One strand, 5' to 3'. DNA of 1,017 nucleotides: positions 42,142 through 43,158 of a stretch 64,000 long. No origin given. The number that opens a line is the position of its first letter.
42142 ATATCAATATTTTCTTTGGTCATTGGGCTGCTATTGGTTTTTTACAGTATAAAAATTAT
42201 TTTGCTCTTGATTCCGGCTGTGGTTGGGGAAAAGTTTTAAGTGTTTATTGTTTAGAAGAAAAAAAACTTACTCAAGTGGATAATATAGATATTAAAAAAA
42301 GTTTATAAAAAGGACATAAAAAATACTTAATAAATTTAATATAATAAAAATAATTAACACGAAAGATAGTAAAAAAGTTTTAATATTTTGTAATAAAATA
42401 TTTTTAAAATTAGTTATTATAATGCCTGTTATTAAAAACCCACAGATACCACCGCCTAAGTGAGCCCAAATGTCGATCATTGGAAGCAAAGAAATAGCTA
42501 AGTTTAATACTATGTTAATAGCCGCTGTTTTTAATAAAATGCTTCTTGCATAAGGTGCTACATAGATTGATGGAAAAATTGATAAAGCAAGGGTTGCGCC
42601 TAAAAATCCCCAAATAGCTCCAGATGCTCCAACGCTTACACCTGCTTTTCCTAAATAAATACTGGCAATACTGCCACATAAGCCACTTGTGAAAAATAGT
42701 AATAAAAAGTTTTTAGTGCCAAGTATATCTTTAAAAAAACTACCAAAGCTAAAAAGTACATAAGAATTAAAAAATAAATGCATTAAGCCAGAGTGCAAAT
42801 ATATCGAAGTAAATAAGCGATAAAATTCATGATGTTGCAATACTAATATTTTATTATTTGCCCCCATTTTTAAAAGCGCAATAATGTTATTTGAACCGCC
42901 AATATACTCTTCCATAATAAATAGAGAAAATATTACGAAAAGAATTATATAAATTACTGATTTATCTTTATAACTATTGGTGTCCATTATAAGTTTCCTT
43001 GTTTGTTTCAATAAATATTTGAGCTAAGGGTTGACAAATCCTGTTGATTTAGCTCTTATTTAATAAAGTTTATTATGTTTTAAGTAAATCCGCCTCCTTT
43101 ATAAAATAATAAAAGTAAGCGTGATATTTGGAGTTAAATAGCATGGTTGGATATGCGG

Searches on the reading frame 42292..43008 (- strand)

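Call 59: search_protein_families(library=pfam, proteins=[window:42292-43008:-], max_evalue=0.0001)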
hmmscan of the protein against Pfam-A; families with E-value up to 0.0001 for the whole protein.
window:42292-43008:- (238 aa): 1 family
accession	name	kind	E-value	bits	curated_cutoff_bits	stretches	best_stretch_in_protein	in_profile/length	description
PF01694.28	Rhomboid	-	7.6e-29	101.2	22.6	1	60-197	2-140/143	Rhomboid domain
